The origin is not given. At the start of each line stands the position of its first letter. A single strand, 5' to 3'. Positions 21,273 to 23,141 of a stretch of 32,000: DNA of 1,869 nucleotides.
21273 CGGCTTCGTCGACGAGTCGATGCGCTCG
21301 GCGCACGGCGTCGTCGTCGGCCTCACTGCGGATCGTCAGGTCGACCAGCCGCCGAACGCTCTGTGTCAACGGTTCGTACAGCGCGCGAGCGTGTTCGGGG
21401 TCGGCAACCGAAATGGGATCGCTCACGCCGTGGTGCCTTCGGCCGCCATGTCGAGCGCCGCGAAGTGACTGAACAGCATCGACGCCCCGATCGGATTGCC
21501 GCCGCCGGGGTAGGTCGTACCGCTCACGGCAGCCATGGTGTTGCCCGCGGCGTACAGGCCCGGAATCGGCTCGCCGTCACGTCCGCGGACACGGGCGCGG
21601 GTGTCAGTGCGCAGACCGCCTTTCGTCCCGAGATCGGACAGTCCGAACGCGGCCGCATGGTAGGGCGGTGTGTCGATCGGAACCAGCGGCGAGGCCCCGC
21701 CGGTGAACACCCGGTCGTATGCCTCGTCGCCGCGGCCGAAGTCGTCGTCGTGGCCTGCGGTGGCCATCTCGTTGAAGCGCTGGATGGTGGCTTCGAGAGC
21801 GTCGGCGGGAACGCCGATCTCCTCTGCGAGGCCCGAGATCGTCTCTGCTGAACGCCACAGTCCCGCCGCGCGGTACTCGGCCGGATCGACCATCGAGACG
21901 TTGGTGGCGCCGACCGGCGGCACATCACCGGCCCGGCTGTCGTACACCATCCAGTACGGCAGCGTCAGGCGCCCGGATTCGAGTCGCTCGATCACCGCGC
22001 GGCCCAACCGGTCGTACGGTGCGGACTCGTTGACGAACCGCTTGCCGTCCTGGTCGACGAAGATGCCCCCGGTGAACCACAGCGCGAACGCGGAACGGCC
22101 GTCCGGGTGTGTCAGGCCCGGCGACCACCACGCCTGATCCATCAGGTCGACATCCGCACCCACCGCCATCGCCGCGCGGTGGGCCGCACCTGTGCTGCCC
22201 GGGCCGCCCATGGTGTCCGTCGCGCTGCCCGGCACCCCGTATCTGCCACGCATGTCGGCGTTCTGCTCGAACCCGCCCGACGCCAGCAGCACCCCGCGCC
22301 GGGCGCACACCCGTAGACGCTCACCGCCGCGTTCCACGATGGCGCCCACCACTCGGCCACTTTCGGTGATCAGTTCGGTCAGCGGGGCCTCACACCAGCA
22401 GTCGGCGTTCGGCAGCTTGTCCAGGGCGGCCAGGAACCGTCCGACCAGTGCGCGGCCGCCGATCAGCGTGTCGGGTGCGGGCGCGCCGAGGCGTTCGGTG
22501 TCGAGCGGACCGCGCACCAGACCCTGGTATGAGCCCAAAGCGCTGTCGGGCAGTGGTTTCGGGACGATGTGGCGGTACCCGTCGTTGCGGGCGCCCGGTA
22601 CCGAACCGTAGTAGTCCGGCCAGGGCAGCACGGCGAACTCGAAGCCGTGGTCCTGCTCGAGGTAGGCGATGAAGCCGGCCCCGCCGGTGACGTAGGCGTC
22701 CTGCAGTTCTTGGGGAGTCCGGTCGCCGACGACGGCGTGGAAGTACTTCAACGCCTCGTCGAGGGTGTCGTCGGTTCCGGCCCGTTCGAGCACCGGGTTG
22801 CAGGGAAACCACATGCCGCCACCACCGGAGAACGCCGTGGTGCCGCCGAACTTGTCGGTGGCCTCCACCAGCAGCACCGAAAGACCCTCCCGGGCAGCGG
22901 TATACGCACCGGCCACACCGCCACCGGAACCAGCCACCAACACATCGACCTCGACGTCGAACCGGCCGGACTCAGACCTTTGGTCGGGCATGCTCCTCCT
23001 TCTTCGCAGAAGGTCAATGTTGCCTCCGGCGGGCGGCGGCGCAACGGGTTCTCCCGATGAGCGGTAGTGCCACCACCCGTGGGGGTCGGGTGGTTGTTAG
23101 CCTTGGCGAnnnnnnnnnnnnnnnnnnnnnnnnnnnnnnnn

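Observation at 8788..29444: Complete Mce importer physically joined to a PadR-centred KstD/KshA steroid-ring module: candidate steroid uptake-catabolism unit distinct from Mce4/KstR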

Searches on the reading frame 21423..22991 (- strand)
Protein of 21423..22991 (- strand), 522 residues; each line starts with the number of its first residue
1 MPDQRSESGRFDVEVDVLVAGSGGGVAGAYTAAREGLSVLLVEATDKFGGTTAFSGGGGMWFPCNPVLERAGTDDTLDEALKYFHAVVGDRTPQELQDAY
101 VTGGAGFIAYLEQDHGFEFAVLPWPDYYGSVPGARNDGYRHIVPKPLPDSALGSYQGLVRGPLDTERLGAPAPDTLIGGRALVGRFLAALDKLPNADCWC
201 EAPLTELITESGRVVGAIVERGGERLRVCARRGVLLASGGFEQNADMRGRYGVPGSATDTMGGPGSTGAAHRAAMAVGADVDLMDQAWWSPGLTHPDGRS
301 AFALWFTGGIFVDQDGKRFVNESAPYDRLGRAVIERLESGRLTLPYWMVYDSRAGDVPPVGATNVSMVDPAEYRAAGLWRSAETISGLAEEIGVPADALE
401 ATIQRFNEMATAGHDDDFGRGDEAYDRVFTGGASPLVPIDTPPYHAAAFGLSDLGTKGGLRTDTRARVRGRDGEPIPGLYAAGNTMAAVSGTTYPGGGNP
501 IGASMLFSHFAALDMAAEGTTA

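Call 5: search_protein_families(library=pfam, proteins=[window:21423-22991:-], max_evalue=0.01)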
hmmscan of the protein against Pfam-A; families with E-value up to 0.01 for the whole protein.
window:21423-22991:- (522 aa): 6 families
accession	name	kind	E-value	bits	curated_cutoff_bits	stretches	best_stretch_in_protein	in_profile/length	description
PF00890.30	FAD_binding_2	-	3.6e-86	290.4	20.4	1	16-500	1-413/414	FAD binding domain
PF12831.13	FAD_oxidored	-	4.9e-07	29.8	27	1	16-56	1-42/416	FAD dependent oxidoreductase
PF03486.20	HI0933_like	-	0.00023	21.1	50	1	16-62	2-49/244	HI0933-like protein Rossmann domain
PF13450.12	NAD_binding_8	-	0.00033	21.3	21.9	0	24-53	7-36/68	NAD(P)-binding Rossmann-like domain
PF01946.23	Thi4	-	0.00039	20.2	26.2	1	13-78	16-78/235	Thi4 family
PF01266.30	DAO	-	0.00061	19.9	27.9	1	16-57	1-44/353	FAD dependent oxidoreductase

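Call 16: find_encoding_contigs(protein=window:21423-22991:-, flank=10000, max_places=6)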
Protein window:21423-22991:- (522 aa): 24 contigs read that carry it; 6 places shown.
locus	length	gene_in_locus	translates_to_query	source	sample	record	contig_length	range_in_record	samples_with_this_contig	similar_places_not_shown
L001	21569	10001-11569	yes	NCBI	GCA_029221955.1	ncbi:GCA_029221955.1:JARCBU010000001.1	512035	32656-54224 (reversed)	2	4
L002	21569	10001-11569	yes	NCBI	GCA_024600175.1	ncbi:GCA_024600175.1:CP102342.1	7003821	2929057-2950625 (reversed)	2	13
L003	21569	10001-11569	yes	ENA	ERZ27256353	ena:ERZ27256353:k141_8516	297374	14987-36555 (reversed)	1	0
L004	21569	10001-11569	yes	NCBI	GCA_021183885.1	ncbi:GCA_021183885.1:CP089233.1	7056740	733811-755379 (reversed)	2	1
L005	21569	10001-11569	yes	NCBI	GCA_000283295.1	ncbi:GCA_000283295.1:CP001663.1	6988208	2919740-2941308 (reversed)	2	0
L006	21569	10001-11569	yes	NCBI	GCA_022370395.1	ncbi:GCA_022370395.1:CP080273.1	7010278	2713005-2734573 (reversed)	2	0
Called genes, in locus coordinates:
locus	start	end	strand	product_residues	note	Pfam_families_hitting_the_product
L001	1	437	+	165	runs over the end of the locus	PF13577:SnoaL_4 (weak)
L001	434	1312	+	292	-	PF00106:adh_short, PF08659:KR, PF13561:adh_short_C2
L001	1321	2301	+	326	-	PF00135:COesterase, PF20434:BD-FAE, PF07859:Abhydrolase_3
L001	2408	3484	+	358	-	-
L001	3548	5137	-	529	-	PF00890:FAD_binding_2, PF01266:DAO, PF03486:HI0933_like (faint), PF12831:FAD_oxidored (weak)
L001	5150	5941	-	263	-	PF00106:adh_short, PF08659:KR, PF13561:adh_short_C2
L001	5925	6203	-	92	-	-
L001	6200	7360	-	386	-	PF00355:Rieske, PF19298:KshA_C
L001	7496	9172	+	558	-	PF00890:FAD_binding_2, PF12831:FAD_oxidored (faint)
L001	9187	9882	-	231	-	PF03551:PadR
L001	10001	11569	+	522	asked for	PF00890:FAD_binding_2, PF12831:FAD_oxidored (weak)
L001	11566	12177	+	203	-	PF03061:4HBT (weak)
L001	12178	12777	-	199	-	-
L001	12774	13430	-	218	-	-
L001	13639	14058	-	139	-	PF27168:Rv2576c_beta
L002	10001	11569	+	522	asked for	PF00890:FAD_binding_2, PF12831:FAD_oxidored (weak)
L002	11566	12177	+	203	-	PF03061:4HBT (weak)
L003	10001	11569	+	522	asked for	PF00890:FAD_binding_2, PF12831:FAD_oxidored (weak)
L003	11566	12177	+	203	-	PF03061:4HBT (weak)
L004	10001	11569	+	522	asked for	PF00890:FAD_binding_2, PF12831:FAD_oxidored (weak)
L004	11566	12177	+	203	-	PF03061:4HBT (weak)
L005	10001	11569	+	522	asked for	PF00890:FAD_binding_2, PF12831:FAD_oxidored (weak)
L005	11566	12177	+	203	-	PF03061:4HBT (weak)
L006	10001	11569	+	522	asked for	PF00890:FAD_binding_2, PF12831:FAD_oxidored (weak)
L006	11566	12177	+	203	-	PF03061:4HBT (weak)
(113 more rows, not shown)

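Call 24: find_related_loci(query=window:21423-22991:-, collection=genome_contigs, flank=10000)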
Query window:21423-22991:- (522 aa) in genome_contigs; peptide patterns used: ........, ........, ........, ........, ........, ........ (x = any residue, [..] = any of these).
600 stretches matched a pattern (row limit reached: there are more); 563 encode a relative of the query (tblastn E <= 1e-3); the best 80 are kept; 80 distinct loci.
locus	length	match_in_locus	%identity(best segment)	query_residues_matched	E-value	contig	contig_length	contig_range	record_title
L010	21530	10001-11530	81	11-521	0e+0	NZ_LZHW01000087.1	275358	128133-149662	Mycobacterium sp. ACS4331 contig_74, whole genome shotgun sequence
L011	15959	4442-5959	81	11-516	0e+0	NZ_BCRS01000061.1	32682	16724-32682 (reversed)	Mycolicibacterium vaccae NBRC 14118 = CIP 105934 strain NBRC 14118, whole genome shotgun sequence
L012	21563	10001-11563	81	1-518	0e+0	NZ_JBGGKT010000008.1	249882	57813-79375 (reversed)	Mycobacterium sp. pV006 contig00008, whole genome shotgun sequence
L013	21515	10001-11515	80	13-517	0e+0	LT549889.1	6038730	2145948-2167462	Mycobacterium aurum isolate liquid genome assembly, chromosome: I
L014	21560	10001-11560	79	1-519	0e+0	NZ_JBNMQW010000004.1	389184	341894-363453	Mycolicibacterium vaccae strain TCC_028 contig00004, whole genome shotgun sequence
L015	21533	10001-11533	76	1-518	0e+0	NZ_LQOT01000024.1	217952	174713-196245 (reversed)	Mycolicibacter engbaekii strain ATCC 27353 contig_30, whole genome shotgun sequence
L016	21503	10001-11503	78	17-517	0e+0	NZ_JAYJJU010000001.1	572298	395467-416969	[Mycobacterium] nativiensis strain MYC340 NODE_1_length_572298_cov_65.873875, whole genome shotgun sequence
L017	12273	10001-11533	78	11-521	0e+0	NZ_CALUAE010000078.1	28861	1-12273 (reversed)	MAG: Mycolicibacterium bacteremicum isolate MvgFDqQOtF_bin.11.MAG NODE_271_length_28861_cov_7.827536, whole genome shotg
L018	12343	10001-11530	78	11-520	0e+0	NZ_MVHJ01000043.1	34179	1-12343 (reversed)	Mycolicibacterium bacteremicum strain DSM 45578 NODE_43_length_34179_cov_37.4981, whole genome shotgun sequence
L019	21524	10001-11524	77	11-518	0e+0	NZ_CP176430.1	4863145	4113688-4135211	Mycobacterium sp. SMC-11 chromosome, complete genome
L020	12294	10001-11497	80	11-509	0e+0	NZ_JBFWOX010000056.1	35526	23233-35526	MAG: Mycolicibacterium sp. isolate CA_2019_TPBF_146 NODE_6676_length_35526_cov_22.712450_TPBF, whole genome shotgun sequ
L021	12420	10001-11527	77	12-520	0e+0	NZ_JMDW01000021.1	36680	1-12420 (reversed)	Mycolicibacterium neoaurum ATCC 25795 contig_21, whole genome shotgun sequence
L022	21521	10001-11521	77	11-517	0e+0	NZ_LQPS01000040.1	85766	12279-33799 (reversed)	Mycolicibacter senuensis strain DSM 44999 contig_45, whole genome shotgun sequence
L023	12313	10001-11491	76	20-516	0e+0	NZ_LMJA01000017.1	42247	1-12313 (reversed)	Mycobacterium sp. Root265 contig_24, whole genome shotgun sequence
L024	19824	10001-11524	74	11-518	0e+0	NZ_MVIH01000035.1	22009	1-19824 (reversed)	Mycolicibacterium rhodesiae strain DSM 44223 Mycobacterium_rhodesiae_DSM44223_contig35, whole genome shotgun sequence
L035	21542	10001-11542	71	3-516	0e+0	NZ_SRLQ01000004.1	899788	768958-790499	Mycolicibacterium sp. CH28 CH28_MIRA5_MiSeq_deconseq_c4, whole genome shotgun sequence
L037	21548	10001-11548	70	1-516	0e+0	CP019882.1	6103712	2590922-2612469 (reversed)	Mycolicibacterium litorale strain F4 chromosome, complete genome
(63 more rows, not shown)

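Call 31: search_protein_families(library=pfam, proteins=[L037:1657-3078:-, L037:3078-5336:-, L037:5348-6289:+, L037:6661-7614:+, L037:8430-9998:+, L035:2863-4290:-, L035:4287-6650:-, L035:7832-9013:+, L035:9027-9935:+, L035:229-1095:-], max_evalue=0.001)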
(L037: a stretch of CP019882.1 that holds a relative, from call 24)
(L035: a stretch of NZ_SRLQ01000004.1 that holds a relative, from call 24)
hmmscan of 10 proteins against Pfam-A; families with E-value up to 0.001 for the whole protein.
L037:1657-3078:- (473 aa): 3 families
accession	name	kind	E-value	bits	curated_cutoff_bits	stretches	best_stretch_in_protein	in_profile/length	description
PF00924.24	MS_channel_2nd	-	3.3e-17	62.8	20.2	1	160-226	1-68/68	Mechanosensitive ion channel, beta-domain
PF00027.35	cNMP_binding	-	5e-13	49.3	27.5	1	354-439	2-88/89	Cyclic nucleotide-binding domain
PF21088.3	MS_channel_1st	-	9.2e-05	22.8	23.1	1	118-159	2-42/42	Mechanosensitive ion channel, transmembrane helices 2/3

L037:3078-5336:- (752 aa): 3 families
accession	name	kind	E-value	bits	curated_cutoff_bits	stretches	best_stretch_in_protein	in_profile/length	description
PF00211.25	Guanylate_cyc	-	6.4e-31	107.8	21.9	1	573-740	4-172/183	Adenylate and Guanylate cyclase catalytic domain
PF02743.24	dCache_1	-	3.7e-15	56.6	45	1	218-437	50-231/240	Cache domain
PF00672.30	HAMP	-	1.5e-13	51.2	25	1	485-534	2-51/53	HAMP domain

L037:5348-6289:+ (313 aa): 3 families
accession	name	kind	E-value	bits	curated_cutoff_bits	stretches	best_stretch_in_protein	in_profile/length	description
PF00561.26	Abhydrolase_1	-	9.9e-26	91.3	25.8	1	57-298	1-244/245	alpha/beta hydrolase fold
PF12697.13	Abhydrolase_6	-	1.4e-21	78.6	26.3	1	59-303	1-215/217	Alpha/beta hydrolase family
PF12146.15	Hydrolase_4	-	5.3e-11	42.7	27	1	81-297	27-237/239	Serine aminopeptidase, S33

L037:6661-7614:+ (317 aa): 2 families
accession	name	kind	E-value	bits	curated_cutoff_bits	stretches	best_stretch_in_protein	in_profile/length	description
PF08028.16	Acyl-CoA_dh_2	-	4e-41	140.9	22.7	1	161-292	1-133/134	Acyl-CoA dehydrogenase, C-terminal domain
PF00441.29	Acyl-CoA_dh_1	-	1.8e-06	28.6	22.4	1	162-283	17-129/150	Acyl-CoA dehydrogenase, C-terminal domain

L037:8430-9998:+ (522 aa): 4 families
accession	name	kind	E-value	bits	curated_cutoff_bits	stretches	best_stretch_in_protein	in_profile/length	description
PF00890.30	FAD_binding_2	-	6.2e-45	154.6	20.4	1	57-495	1-404/414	FAD binding domain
PF01266.30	DAO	-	9e-12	45.6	27.9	1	57-291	1-217/353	FAD dependent oxidoreductase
PF12831.13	FAD_oxidored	-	1.2e-05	25.2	27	1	57-99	1-43/416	FAD dependent oxidoreductase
PF03486.20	HI0933_like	-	0.00033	20.6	50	0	57-99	2-44/244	HI0933-like protein Rossmann domain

L035:2863-4290:- (475 aa): 3 families
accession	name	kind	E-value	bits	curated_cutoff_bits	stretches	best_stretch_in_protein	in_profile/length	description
PF00924.24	MS_channel_2nd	-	4.4e-17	62.4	20.2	1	161-227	1-68/68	Mechanosensitive ion channel, beta-domain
PF00027.35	cNMP_binding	-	7.3e-10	39.1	27.5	1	355-442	2-89/89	Cyclic nucleotide-binding domain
PF21088.3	MS_channel_1st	-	1e-05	25.8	23.1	1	119-160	2-42/42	Mechanosensitive ion channel, transmembrane helices 2/3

L035:4287-6650:- (787 aa): 3 families
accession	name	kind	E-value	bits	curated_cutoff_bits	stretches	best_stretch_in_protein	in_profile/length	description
PF00211.25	Guanylate_cyc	-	1.4e-29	103.5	21.9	1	608-776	4-173/183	Adenylate and Guanylate cyclase catalytic domain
PF00672.30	HAMP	-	8.1e-14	52.1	25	1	520-569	2-51/53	HAMP domain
PF02743.24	dCache_1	-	2e-10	41.1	45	1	249-483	46-238/240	Cache domain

L035:7832-9013:+ (393 aa): 2 families
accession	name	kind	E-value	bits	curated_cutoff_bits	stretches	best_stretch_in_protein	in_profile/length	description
PF08028.16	Acyl-CoA_dh_2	-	2.9e-41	141.3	22.7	1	237-368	1-133/134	Acyl-CoA dehydrogenase, C-terminal domain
PF00441.29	Acyl-CoA_dh_1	-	5.4e-06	27.1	22.4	1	238-359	17-129/150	Acyl-CoA dehydrogenase, C-terminal domain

L035:9027-9935:+ (302 aa): 2 families
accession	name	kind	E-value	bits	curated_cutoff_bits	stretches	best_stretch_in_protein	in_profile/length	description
PF22632.2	BphC_D1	-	5e-25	87.5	27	1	7-57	1-51/51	Dihydroxybiphenyl dioxygenase BphC D1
PF00903.31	Glyoxalase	-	9.6e-21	74.8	20.6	1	143-265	1-121/121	Glyoxalase/Bleomycin resistance protein/Dioxygenase superfamily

L035:229-1095:- (288 aa): 1 family
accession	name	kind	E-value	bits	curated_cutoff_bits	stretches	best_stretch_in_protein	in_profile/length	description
PF00892.27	EamA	-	9.9e-18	65.2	28.2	1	143-269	3-129/135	EamA-like transporter family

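Call 33: search_protein_families(library=ncbifam, proteins=[window:21423-22991:-], max_evalue=0.001)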
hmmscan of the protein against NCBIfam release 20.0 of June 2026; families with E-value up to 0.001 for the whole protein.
window:21423-22991:- (522 aa): 28 families (the best 25 are shown)
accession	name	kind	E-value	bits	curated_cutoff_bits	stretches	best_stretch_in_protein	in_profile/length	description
NF009474.0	PRK12837.1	equivalog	8.7e-297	984.9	675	1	10-518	3-511/513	FAD-binding protein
NF009478.0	PRK12844.1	equivalog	1.1e-131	440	789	2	177-518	207-551/559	3-ketosteroid-delta-1-dehydrogenase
NF005882.1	PRK07843.1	equivalog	2.2e-117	392.8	788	2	176-515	198-547/547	3-oxosteroid 1-dehydrogenase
NF009473.0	PRK12835.1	subfamily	2.8e-117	392.6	837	2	178-518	211-569/585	FAD-binding protein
NF009479.0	PRK12845.1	equivalog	1.9e-104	350.1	793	2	177-517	216-565/566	3-ketosteroid-delta-1-dehydrogenase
NF009477.0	PRK12843.1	equivalog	1.6e-103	347.1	758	2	167-519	208-572/578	FAD-dependent oxidoreductase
NF004789.0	PRK06134.1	subfamily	1.3e-92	311.2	747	2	176-517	213-569/581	FAD-dependent oxidoreductase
NF053676.1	4oxCHCAChcC1Cy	equivalog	2.6e-70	237.3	1000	2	178-516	185-527/528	4-oxocyclohexanecarboxylate 2-dehydrogenase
NF053677.1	Desat2ChcC2Cyan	equivalog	5.9e-70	236.2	900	2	178-518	201-554/558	4-oxocyclohex-2-ene-1-carboxylate 5-dehydrogenase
NF009476.0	PRK12839.1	equivalog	5.1e-64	216.4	940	2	175-519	209-568/572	FAD-dependent oxidoreductase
NF005510.0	PRK07121.1-3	subfamily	8.4e-48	163.3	481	2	177-507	177-478/492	FAD-binding protein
NF005511.0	PRK07121.1-4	equivalog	6.6e-41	140.4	466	2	211-495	248-520/553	FAD-binding protein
TIGR01813.1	flavo_cyto_c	subfamily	3e-39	135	285.45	2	200-497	149-429/444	flavocytochrome c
NF005509.0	PRK07121.1-2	subfamily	2.1e-37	128.9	630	1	8-519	36-525/527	FAD-binding protein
NF005512.0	PRK07121.1-5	subfamily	3.3e-36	124.9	812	2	205-509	206-480/489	FAD-binding protein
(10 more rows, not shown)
